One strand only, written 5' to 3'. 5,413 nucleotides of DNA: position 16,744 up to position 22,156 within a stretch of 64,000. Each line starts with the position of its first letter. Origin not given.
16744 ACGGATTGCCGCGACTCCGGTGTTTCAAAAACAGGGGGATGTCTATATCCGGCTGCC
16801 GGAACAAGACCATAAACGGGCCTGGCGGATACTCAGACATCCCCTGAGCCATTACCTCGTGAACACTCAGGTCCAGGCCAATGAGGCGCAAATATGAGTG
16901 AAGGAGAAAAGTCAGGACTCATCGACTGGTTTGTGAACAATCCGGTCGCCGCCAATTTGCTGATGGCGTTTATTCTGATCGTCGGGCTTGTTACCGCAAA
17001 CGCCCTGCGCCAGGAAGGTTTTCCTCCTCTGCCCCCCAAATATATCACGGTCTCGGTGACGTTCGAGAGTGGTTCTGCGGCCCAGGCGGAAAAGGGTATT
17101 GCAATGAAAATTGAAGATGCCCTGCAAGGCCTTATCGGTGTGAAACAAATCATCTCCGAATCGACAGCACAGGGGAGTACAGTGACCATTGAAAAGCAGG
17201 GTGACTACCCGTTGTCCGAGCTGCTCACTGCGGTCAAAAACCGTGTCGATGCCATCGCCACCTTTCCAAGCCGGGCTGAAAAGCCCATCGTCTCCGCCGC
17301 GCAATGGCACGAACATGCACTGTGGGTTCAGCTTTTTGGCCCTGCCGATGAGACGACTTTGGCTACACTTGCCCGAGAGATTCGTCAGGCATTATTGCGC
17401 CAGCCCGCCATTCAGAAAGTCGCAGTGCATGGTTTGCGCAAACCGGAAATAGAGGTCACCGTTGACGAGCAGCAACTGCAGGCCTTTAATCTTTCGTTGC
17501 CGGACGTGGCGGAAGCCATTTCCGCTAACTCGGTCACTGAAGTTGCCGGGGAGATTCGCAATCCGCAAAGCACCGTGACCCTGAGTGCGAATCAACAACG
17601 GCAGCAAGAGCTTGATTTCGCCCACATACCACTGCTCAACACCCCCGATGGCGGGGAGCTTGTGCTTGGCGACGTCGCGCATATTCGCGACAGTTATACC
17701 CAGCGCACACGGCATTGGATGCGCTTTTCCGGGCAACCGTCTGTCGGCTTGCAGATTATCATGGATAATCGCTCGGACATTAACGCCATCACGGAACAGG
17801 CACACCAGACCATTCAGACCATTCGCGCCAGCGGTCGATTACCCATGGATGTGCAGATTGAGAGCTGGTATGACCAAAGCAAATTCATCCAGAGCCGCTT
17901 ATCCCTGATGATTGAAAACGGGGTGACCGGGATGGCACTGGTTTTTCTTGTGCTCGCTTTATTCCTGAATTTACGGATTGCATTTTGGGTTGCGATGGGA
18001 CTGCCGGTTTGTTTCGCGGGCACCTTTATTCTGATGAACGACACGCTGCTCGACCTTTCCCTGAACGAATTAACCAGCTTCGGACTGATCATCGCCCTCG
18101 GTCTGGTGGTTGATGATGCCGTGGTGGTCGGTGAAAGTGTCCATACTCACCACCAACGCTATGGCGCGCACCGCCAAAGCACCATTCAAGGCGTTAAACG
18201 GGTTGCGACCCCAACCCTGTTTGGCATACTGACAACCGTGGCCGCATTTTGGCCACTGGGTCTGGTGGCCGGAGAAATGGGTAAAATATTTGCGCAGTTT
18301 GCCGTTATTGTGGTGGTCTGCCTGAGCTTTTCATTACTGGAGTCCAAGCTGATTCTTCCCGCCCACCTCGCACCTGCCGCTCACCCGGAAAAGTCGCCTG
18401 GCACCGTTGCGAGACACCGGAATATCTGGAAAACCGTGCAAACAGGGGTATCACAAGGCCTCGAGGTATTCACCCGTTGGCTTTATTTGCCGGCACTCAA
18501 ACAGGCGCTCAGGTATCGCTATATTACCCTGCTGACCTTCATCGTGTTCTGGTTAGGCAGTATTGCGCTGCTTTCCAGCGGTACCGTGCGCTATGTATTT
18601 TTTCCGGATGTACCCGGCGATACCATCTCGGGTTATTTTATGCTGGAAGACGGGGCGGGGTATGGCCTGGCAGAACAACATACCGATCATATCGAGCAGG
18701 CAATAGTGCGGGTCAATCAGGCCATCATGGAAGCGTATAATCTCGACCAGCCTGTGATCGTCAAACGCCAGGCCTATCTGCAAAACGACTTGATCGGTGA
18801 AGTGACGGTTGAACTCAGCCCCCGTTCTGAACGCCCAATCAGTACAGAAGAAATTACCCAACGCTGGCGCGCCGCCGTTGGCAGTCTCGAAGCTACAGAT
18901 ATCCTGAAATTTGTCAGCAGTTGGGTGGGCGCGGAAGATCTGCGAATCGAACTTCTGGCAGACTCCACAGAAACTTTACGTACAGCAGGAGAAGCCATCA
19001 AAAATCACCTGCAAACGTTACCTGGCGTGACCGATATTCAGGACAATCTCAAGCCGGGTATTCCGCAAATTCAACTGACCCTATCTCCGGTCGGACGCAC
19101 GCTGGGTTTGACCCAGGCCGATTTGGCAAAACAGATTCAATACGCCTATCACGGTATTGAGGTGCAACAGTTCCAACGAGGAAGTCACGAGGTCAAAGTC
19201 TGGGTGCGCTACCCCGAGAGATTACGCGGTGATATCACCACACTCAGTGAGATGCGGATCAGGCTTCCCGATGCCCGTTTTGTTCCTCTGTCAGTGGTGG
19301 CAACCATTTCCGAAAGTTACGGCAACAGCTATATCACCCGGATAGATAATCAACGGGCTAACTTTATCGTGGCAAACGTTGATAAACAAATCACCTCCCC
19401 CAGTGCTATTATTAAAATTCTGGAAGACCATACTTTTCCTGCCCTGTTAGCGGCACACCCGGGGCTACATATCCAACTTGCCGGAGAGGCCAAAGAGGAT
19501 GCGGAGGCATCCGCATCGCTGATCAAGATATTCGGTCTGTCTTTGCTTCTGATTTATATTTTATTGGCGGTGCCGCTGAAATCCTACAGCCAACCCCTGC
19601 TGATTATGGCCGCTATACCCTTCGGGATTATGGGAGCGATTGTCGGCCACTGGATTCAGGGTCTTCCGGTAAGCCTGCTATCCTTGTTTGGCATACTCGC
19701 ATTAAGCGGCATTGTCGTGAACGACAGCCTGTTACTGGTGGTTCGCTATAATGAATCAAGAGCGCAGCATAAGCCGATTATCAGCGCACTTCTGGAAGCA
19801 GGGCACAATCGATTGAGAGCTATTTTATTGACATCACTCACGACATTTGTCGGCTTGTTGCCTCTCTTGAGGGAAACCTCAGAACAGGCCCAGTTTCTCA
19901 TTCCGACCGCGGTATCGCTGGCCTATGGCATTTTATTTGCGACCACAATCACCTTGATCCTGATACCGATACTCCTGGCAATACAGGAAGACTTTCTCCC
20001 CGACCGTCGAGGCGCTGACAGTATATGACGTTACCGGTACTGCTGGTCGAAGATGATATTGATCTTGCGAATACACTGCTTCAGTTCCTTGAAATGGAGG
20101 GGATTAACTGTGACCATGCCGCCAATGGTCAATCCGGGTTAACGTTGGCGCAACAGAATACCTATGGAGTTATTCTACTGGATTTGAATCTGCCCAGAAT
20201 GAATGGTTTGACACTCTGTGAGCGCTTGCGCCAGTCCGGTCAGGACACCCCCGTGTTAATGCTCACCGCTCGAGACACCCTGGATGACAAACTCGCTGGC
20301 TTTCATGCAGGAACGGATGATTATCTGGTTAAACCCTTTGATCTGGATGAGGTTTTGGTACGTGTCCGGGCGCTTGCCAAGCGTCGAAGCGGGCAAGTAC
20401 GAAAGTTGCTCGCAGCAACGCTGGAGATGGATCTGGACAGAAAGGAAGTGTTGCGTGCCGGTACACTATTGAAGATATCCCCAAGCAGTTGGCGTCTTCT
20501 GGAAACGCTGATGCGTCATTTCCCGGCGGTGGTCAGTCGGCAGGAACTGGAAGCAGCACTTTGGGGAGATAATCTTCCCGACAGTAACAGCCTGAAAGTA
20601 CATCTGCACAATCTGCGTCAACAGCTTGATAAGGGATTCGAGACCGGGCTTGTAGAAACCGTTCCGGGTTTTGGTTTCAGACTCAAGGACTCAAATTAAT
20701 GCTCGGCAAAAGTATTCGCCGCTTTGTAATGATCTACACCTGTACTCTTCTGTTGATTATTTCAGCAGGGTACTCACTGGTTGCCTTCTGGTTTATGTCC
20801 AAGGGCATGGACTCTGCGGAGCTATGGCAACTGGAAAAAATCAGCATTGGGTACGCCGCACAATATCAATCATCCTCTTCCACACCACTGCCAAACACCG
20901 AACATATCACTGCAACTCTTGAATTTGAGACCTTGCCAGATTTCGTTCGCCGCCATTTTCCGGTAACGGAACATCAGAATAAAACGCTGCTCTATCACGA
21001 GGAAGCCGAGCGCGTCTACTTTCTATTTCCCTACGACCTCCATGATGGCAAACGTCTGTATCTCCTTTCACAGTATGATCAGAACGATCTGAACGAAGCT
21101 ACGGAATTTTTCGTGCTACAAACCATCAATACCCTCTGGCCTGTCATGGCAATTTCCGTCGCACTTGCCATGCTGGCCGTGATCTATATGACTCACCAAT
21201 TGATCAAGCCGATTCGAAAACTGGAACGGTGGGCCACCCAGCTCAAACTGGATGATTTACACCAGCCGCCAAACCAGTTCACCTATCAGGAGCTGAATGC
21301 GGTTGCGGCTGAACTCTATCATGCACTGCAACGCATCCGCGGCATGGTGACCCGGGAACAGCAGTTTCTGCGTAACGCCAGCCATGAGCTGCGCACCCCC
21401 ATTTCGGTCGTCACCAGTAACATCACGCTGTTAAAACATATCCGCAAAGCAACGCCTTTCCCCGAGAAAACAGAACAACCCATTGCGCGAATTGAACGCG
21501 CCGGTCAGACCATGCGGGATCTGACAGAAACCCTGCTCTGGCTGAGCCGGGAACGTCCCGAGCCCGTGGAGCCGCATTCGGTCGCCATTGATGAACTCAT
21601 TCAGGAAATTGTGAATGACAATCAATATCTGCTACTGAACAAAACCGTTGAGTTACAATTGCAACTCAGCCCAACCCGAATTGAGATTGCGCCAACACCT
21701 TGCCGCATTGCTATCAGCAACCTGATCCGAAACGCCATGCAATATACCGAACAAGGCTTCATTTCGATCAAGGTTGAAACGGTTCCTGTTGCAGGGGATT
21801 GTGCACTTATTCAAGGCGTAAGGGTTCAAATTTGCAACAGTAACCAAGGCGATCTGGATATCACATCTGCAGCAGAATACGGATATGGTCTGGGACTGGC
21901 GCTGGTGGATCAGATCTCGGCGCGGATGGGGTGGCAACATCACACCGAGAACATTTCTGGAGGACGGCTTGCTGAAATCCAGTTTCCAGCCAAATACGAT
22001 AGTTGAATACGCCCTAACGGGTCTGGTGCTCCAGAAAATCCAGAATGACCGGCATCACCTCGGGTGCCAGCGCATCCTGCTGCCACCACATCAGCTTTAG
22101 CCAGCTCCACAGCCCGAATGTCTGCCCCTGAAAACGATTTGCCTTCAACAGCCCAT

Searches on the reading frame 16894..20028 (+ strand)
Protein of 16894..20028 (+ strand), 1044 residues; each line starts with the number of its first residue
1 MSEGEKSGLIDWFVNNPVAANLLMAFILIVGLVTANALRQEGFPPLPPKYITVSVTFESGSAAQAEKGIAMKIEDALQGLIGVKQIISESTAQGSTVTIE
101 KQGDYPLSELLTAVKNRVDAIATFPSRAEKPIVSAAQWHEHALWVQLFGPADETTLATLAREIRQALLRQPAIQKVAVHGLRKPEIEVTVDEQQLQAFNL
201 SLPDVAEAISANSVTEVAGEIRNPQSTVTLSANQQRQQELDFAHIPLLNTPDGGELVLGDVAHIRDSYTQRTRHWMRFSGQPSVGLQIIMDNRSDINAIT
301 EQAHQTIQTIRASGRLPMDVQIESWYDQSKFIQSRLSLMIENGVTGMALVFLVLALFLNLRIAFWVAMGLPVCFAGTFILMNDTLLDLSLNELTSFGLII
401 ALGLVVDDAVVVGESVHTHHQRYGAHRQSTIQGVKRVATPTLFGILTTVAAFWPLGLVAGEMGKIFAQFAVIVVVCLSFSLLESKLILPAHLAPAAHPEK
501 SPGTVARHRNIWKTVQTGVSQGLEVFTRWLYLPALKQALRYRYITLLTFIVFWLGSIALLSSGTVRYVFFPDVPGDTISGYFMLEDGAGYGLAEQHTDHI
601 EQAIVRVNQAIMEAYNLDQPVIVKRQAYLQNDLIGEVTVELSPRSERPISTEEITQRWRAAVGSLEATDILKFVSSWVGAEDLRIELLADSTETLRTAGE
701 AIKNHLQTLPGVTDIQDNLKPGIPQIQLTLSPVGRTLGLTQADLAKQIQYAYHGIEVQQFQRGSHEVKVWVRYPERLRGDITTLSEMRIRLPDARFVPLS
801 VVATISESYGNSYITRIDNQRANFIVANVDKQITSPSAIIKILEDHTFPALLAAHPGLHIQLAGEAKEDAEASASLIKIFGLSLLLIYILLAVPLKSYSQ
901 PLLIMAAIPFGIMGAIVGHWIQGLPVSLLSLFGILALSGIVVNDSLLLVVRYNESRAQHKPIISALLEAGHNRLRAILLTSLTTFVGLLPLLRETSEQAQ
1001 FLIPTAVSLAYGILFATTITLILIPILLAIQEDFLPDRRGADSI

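Call 30: search_protein_families(library=pfam, proteins=[window:16894-20028:+], max_evalue=0.00001)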
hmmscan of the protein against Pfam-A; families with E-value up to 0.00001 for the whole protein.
window:16894-20028:+ (1044 aa): 2 families
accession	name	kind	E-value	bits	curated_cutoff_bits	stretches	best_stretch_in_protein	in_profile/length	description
PF00873.25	ACR_tran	-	5.2e-159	531.4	28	1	10-1028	2-1017/1021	AcrB/AcrD/AcrF family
PF03176.21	MMPL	-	2.4e-07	30.4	20.5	1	838-1031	109-302/333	MMPL family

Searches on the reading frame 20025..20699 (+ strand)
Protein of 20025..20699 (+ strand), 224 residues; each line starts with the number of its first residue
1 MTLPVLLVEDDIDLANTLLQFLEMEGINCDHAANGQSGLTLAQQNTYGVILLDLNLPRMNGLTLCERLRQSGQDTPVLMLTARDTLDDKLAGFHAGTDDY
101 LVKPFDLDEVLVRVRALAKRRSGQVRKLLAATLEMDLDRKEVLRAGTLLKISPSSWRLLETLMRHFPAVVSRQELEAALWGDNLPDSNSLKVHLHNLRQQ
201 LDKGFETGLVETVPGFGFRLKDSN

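Call 30: search_protein_families(library=pfam, proteins=[window:20025-20699:+], max_evalue=0.00001)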
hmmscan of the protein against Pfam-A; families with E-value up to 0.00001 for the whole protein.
window:20025-20699:+ (224 aa): 2 families
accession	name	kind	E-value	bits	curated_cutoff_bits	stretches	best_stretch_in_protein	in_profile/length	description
PF00072.30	Response_reg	-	1.3e-29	103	30.2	1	5-114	1-110/111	Response regulator receiver domain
PF00486.34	Trans_reg_C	-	3.5e-17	62.7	26.2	1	149-220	4-77/77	Transcriptional regulatory protein, C terminal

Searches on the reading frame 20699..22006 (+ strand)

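Call 30: search_protein_families(library=pfam, proteins=[window:20699-22006:+], max_evalue=0.00001)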
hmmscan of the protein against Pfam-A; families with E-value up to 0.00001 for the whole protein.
window:20699-22006:+ (435 aa): 1 family
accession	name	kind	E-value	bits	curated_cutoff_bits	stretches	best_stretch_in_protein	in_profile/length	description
PF00512.31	HisKA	-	2.4e-11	44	26.9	1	221-285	3-63/66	His Kinase A (phospho-acceptor) domain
